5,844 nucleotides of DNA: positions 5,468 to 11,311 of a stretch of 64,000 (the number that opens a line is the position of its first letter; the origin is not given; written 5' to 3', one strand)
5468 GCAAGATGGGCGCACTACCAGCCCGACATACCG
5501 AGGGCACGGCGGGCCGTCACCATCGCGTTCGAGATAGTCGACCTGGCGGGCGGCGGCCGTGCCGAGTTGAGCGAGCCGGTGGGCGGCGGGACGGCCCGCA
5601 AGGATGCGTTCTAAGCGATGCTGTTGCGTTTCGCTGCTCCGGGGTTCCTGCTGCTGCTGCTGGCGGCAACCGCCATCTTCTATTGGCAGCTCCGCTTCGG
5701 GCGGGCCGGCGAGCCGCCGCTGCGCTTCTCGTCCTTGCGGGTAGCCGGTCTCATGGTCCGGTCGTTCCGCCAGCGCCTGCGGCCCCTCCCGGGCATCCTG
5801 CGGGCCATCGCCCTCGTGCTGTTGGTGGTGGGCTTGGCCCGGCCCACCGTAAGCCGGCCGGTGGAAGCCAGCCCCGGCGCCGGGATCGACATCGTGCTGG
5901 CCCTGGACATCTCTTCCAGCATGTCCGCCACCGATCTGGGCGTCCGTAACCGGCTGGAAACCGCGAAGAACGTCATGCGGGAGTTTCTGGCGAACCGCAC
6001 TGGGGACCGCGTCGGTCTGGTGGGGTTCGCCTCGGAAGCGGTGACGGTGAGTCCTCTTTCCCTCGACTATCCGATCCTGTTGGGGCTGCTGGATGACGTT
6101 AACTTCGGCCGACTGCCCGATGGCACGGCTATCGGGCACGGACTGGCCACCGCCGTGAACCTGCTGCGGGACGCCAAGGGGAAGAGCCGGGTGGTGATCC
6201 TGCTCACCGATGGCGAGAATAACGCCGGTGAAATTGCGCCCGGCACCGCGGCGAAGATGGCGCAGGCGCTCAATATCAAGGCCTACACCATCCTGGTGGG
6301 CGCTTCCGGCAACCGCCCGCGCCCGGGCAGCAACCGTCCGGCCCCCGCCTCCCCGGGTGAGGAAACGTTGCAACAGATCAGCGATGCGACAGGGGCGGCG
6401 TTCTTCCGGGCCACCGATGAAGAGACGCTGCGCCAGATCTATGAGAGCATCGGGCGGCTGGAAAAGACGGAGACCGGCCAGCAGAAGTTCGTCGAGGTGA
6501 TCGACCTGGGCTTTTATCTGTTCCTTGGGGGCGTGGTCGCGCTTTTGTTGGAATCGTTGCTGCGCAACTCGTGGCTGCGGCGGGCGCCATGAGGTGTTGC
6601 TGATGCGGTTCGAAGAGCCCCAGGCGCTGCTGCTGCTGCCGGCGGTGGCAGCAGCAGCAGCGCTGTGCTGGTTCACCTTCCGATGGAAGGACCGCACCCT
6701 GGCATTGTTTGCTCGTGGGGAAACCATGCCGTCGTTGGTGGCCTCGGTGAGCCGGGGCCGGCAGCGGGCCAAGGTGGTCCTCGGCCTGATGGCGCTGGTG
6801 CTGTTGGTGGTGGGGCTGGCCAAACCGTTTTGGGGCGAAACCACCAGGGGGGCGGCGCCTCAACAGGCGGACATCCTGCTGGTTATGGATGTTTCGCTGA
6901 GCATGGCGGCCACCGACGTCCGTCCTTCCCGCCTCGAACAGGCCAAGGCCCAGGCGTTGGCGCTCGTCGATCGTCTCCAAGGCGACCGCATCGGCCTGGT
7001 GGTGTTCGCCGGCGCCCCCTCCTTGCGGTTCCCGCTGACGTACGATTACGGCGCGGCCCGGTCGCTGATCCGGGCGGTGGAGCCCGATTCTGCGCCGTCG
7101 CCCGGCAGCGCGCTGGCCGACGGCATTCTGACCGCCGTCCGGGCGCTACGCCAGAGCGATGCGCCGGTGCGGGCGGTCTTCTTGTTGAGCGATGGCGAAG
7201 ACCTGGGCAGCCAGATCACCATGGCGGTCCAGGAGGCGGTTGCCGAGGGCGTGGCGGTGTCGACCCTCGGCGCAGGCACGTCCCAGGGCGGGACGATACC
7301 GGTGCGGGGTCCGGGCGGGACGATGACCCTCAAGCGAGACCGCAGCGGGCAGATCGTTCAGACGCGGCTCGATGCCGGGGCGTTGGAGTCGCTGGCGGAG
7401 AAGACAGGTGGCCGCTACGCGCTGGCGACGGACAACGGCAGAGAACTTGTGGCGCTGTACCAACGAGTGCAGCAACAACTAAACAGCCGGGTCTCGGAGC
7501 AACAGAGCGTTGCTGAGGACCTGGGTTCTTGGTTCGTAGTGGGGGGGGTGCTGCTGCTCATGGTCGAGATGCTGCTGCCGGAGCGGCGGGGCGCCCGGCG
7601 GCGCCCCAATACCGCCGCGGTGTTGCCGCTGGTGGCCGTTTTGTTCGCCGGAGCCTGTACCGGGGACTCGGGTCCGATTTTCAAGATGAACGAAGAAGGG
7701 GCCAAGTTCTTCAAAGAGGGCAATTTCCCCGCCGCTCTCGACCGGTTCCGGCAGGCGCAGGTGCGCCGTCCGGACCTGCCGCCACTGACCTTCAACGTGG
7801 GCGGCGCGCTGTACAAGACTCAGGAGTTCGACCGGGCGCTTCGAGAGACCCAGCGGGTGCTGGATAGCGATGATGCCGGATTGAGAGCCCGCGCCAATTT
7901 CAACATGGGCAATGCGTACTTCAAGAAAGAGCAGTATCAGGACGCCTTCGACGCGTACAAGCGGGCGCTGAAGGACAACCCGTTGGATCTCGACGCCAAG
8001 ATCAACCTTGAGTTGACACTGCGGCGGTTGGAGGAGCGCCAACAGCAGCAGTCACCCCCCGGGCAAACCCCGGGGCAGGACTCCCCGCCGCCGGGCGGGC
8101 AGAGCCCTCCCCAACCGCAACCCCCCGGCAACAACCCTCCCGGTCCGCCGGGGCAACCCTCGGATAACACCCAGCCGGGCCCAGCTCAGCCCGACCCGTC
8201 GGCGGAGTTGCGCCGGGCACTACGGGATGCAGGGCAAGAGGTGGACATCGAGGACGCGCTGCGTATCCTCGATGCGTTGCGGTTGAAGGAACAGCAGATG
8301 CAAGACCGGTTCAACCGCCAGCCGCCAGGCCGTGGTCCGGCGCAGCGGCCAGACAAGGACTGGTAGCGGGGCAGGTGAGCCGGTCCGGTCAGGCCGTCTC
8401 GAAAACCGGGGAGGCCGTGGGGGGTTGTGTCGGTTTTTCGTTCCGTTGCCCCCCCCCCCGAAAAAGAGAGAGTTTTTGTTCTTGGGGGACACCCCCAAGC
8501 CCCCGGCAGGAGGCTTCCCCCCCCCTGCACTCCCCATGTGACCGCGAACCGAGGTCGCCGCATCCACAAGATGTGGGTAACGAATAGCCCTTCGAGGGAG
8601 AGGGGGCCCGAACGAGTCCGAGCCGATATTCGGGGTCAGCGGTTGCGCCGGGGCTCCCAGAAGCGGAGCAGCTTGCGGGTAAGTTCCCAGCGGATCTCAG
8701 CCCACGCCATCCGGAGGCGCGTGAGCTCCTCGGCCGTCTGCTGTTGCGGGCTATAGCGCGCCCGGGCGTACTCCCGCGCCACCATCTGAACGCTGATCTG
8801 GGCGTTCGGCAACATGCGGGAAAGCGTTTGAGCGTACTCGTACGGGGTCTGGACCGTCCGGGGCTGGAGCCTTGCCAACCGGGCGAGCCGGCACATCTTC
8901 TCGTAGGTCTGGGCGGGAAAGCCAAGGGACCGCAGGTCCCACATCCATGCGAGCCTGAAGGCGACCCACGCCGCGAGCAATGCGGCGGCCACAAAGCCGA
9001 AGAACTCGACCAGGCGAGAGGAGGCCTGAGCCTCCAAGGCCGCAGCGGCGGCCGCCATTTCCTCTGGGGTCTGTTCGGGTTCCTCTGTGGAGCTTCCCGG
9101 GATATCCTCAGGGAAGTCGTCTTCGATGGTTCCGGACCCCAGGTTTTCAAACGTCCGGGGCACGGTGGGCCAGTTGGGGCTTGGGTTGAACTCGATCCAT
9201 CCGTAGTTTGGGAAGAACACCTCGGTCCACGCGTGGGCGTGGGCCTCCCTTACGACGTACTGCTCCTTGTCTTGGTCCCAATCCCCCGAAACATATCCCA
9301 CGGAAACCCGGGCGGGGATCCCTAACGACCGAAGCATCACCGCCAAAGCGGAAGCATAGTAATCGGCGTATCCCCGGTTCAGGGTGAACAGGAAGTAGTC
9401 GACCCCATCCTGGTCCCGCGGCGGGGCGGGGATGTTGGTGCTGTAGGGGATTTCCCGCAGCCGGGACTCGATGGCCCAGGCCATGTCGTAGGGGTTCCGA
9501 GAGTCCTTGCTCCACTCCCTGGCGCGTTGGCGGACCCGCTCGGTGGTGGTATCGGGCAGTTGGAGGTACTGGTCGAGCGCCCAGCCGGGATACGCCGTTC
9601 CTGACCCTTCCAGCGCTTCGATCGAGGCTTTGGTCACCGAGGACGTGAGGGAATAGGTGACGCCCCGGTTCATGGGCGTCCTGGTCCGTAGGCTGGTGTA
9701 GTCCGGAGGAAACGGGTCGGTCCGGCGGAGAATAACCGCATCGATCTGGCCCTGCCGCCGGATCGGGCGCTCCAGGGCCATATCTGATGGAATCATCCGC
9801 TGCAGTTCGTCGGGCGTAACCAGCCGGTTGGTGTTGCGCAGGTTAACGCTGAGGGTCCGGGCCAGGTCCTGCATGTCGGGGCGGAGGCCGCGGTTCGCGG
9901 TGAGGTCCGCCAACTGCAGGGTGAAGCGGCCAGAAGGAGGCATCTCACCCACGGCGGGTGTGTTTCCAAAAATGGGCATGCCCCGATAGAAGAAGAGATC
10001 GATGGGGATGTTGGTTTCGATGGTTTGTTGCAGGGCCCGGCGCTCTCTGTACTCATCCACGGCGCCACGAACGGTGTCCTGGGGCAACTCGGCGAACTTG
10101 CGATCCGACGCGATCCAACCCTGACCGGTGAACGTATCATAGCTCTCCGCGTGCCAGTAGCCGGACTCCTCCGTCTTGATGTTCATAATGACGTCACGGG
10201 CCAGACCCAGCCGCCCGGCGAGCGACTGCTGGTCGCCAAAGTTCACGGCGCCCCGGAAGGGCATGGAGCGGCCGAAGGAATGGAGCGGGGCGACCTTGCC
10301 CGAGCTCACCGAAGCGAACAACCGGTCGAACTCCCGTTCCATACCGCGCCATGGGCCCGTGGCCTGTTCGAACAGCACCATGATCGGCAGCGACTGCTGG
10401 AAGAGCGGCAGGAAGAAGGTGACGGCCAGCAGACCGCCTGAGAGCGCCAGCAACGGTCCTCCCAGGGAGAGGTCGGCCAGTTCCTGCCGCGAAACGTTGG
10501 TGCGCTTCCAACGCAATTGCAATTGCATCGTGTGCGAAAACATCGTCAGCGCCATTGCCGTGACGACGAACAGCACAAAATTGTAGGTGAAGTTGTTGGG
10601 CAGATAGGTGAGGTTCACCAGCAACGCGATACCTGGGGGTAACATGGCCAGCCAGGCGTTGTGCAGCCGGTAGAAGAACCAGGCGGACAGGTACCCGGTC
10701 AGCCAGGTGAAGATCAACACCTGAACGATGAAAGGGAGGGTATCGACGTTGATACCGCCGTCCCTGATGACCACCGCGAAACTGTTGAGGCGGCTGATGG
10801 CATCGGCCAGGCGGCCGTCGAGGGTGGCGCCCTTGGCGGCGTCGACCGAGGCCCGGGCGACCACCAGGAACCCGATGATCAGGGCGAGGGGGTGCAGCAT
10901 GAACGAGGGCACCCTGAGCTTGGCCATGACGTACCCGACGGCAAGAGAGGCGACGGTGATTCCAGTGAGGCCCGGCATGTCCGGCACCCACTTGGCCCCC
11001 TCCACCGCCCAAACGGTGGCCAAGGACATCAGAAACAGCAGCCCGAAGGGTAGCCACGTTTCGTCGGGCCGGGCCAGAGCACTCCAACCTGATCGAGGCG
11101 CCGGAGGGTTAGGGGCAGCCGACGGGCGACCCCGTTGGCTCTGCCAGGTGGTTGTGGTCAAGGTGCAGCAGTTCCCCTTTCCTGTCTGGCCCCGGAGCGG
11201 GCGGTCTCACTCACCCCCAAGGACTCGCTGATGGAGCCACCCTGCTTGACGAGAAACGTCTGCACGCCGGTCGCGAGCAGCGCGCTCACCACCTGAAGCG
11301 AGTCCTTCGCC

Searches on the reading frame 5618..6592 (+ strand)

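Call 72: search_protein_families(library=pfam, proteins=[window:5618-6592:+], max_evalue=0.00001)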
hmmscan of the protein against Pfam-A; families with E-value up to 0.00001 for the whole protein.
window:5618-6592:+ (324 aa): 3 families
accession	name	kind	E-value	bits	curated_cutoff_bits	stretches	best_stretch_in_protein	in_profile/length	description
PF00092.34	VWA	-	5.7e-20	72.7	23.8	1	91-276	1-173/174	von Willebrand factor type A domain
PF13519.12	VWA_2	-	7e-19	68.9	27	1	92-200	1-107/107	von Willebrand factor type A domain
PF07584.16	BatA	-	1.2e-07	32.5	25.9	1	1-76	1-77/77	Aerotolerance regulator N-terminal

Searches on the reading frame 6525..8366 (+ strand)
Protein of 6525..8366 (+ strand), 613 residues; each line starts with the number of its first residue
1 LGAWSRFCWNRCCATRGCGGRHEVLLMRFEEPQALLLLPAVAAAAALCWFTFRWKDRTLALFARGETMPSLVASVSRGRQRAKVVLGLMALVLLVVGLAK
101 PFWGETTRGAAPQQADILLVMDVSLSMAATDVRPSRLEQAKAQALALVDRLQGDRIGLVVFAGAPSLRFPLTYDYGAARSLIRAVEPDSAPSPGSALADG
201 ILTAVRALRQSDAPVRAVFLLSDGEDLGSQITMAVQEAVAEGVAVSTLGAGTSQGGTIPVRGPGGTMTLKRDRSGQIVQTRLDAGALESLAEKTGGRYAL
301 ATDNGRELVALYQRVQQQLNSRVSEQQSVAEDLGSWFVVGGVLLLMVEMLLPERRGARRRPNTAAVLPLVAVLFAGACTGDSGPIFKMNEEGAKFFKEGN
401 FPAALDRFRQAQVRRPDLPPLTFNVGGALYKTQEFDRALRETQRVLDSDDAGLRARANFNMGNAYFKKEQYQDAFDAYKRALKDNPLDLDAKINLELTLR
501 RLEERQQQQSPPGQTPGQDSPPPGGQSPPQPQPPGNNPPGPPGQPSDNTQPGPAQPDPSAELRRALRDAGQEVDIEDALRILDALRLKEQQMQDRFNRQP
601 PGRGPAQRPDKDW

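Call 72: search_protein_families(library=pfam, proteins=[window:6525-8366:+], max_evalue=0.00001)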
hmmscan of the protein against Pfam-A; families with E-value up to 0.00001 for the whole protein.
window:6525-8366:+ (613 aa): 7 families
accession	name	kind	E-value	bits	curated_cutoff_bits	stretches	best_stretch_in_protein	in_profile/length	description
PF13519.12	VWA_2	-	1.6e-21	77.4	27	1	117-225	1-107/107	von Willebrand factor type A domain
PF00092.34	VWA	-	4.3e-13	50.3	23.8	1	116-252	1-141/174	von Willebrand factor type A domain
PF07719.23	TPR_2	-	4.9e-12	45.4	27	1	455-486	1-32/34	Tetratricopeptide repeat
PF00515.34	TPR_1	-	2.1e-09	37.3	27.8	1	455-483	1-29/34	Tetratricopeptide repeat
PF13414.12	TPR_11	-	5.7e-08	32.8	26.8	0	462-488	1-27/42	TPR repeat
PF13432.12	TPR_16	-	8.5e-07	29.8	32.7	0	428-486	6-62/65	Tetratricopeptide repeat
PF14559.12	TPR_19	-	1.9e-06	28.5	25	0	396-450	2-56/68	Tetratricopeptide repeat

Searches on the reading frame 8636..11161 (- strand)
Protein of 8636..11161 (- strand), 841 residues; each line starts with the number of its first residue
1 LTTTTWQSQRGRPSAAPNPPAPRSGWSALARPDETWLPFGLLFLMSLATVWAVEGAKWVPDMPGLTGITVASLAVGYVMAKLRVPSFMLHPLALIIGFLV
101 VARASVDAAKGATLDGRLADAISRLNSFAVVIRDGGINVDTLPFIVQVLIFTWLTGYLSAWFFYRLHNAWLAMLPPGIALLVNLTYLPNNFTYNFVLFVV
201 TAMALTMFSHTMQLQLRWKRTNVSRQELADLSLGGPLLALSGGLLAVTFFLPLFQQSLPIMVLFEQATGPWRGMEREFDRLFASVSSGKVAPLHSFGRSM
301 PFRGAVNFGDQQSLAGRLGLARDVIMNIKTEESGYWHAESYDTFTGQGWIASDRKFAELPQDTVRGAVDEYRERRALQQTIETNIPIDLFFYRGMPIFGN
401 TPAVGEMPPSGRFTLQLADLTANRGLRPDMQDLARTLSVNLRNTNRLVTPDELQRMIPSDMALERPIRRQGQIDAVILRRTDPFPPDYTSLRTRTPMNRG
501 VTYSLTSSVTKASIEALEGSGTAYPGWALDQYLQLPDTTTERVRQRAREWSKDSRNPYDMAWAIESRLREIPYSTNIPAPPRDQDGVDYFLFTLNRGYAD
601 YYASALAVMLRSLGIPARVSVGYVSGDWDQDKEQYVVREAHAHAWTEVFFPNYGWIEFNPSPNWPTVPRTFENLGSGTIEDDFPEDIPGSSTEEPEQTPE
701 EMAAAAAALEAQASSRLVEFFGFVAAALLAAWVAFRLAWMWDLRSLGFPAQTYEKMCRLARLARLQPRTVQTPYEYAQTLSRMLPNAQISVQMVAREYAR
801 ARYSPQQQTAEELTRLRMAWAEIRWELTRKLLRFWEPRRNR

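Call 72: search_protein_families(library=pfam, proteins=[window:8636-11161:-], max_evalue=0.00001)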
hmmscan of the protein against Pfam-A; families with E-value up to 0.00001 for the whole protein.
window:8636-11161:- (841 aa): 2 families
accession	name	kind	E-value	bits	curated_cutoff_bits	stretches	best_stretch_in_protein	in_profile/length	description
PF01841.26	Transglut_core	-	2.3e-23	83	23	1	545-660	2-108/108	Transglutaminase-like superfamily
PF13559.11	DUF4129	-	9.5e-08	32.4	24.8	1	753-820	2-68/69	Domain of unknown function (DUF4129)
